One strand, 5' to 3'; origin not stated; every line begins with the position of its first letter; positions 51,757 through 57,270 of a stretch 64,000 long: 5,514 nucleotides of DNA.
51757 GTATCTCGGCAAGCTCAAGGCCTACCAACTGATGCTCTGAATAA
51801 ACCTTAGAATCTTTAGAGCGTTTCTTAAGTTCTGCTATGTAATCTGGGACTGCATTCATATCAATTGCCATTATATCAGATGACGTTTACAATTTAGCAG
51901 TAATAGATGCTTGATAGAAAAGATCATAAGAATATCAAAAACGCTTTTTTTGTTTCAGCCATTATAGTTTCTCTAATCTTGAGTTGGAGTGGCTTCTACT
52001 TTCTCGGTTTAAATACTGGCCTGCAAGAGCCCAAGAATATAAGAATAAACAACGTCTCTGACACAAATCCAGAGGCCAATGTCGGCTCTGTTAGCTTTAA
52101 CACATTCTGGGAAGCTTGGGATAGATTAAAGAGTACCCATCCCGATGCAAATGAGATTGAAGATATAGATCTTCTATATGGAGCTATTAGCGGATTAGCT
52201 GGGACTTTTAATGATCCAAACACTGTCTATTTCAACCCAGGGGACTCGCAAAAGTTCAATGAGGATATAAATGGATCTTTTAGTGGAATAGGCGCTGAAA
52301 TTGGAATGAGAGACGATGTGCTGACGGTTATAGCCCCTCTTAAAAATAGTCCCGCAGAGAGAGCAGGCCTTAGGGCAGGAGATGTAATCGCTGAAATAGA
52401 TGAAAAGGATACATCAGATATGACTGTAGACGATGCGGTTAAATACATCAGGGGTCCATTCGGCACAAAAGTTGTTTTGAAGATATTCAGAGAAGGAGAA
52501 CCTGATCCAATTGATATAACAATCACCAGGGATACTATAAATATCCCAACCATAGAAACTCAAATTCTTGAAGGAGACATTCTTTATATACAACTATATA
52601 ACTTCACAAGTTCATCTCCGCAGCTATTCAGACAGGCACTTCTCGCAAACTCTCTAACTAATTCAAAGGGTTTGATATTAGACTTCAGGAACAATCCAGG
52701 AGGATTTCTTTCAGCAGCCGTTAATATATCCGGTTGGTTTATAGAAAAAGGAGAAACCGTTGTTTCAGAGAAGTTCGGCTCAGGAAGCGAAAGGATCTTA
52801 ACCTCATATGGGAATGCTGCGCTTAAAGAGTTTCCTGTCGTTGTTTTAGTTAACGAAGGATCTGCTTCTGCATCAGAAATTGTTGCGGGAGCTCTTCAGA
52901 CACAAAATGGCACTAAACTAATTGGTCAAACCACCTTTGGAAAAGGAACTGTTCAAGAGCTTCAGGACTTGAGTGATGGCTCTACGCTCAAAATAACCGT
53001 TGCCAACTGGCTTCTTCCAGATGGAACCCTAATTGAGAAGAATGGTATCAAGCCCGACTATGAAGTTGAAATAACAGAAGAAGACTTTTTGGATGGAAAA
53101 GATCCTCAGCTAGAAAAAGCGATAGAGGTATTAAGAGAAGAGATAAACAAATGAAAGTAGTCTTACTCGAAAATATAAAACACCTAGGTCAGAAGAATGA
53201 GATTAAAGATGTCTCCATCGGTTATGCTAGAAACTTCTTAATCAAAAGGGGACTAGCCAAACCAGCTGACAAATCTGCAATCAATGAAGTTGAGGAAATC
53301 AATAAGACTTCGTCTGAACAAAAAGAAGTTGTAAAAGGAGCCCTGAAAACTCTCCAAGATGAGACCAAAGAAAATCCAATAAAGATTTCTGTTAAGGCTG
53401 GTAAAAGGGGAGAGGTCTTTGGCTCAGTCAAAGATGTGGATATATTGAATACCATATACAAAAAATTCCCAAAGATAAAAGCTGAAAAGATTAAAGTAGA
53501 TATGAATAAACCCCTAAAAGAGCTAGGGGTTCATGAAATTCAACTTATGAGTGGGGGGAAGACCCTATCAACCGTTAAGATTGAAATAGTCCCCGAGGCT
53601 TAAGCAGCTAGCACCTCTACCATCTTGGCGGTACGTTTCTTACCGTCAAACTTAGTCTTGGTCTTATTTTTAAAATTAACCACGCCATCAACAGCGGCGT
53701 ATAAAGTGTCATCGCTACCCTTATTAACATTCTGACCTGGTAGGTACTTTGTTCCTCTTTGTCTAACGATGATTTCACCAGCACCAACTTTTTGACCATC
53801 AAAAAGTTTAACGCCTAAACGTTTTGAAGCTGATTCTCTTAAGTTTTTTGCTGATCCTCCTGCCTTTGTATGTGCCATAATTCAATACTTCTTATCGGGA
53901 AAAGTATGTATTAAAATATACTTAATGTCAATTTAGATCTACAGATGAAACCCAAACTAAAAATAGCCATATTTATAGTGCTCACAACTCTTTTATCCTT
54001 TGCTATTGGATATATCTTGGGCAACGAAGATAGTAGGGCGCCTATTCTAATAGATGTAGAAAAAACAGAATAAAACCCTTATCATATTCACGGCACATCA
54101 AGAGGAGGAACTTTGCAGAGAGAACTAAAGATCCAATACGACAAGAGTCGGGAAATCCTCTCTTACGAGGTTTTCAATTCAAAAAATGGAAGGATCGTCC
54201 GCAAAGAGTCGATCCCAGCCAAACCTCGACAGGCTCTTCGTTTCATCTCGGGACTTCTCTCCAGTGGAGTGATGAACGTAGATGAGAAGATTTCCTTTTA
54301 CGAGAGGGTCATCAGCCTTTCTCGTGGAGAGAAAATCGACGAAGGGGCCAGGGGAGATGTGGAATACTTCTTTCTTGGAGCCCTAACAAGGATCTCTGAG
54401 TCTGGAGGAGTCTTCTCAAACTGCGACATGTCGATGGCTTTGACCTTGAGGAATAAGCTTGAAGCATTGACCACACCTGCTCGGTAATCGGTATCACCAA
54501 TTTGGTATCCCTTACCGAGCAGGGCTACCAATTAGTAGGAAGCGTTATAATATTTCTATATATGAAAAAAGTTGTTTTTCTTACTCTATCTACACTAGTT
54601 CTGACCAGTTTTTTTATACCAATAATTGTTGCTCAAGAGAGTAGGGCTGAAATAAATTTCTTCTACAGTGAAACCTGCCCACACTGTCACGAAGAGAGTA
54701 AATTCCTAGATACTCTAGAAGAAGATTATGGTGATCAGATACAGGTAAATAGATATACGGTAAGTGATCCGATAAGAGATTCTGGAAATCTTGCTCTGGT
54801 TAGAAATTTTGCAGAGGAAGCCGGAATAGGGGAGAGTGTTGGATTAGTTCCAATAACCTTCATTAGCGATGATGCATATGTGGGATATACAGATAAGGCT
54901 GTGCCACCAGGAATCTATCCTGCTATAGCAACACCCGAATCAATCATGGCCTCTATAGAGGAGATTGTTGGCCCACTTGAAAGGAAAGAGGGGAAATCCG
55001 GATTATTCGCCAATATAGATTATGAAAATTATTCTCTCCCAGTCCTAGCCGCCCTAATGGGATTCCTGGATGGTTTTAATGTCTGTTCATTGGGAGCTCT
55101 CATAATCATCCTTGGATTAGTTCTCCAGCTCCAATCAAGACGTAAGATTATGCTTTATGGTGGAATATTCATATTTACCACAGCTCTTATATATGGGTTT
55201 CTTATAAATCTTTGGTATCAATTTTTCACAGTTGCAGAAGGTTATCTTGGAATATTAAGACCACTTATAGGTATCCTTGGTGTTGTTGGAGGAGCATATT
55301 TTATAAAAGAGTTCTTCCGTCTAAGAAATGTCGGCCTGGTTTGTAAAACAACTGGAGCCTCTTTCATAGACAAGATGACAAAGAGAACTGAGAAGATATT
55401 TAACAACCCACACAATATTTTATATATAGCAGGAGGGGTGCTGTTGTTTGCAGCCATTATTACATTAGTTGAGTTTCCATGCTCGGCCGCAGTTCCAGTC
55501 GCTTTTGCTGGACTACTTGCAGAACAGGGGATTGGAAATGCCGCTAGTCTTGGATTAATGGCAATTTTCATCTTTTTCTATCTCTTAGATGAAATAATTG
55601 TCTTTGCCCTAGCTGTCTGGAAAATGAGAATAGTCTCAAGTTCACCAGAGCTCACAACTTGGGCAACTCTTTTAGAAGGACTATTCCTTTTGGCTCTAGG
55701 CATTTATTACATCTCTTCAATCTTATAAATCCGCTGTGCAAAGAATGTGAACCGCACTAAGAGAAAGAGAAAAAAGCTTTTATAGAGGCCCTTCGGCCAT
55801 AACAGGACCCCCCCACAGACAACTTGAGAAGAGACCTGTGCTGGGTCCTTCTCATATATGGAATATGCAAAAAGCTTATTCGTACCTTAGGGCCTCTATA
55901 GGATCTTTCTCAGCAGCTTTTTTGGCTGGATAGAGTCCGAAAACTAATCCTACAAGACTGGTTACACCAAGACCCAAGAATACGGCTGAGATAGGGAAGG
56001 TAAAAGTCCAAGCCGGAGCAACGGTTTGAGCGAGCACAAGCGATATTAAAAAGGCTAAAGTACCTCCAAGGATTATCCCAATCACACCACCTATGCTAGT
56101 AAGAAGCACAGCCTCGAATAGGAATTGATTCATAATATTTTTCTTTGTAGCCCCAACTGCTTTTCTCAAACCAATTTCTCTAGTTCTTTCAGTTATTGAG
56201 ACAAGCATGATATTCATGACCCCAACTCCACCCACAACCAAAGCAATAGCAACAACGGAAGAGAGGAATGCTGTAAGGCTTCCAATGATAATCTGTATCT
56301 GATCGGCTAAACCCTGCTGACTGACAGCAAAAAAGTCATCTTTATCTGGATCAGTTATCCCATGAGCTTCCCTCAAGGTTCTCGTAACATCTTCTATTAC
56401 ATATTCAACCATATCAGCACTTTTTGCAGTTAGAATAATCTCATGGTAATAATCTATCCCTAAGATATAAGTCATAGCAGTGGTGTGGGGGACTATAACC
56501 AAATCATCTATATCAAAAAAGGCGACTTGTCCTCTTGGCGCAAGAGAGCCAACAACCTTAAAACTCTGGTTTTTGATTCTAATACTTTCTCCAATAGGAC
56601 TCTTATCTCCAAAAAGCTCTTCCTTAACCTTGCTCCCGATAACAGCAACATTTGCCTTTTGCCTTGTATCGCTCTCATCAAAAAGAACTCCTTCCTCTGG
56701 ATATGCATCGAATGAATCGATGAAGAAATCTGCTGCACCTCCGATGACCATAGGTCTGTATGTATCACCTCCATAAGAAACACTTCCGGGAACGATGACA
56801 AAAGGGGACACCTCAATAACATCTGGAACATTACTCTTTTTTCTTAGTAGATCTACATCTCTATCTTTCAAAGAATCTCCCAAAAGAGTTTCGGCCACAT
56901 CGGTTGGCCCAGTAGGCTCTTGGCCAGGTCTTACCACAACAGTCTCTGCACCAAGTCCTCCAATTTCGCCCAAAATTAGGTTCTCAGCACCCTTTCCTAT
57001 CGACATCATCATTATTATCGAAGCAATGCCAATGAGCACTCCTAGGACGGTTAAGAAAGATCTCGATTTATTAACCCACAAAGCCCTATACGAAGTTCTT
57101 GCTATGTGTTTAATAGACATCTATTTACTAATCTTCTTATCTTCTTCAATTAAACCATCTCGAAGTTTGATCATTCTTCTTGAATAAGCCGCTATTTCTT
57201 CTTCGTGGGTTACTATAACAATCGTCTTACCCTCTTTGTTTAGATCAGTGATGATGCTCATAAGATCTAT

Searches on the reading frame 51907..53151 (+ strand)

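Call 43: search_protein_families(library=pfam, proteins=[window:51907-53151:+], max_evalue=0.00001)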
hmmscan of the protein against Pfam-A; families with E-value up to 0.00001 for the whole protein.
window:51907-53151:+ (415 aa): 4 families
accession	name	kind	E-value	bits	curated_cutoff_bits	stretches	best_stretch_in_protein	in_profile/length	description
PF03572.23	Peptidase_S41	-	4.3e-47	160.2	24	1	224-387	1-165/165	Peptidase family S41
PF17820.7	PDZ_6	-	1.3e-13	50.9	27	1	142-193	3-52/54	PDZ domain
PF00595.29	PDZ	-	4.9e-11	43.3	23.2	1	126-193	10-80/81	PDZ domain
PF13180.12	PDZ_2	-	1e-09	39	27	1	127-205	2-79/80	PDZ domain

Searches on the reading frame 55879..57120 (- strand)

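Call 43: search_protein_families(library=pfam, proteins=[window:55879-57120:-], max_evalue=0.00001)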
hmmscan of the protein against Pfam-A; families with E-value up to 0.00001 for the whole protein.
window:55879-57120:- (414 aa): 2 families
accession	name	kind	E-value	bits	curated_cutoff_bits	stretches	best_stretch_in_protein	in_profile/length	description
PF12704.14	MacB_PCD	-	7e-42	144.5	27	1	21-247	1-206/207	MacB-like periplasmic core domain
PF02687.27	FtsX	-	3.1e-20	72.8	25.5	1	288-407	2-120/120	FtsX-like permease C-terminal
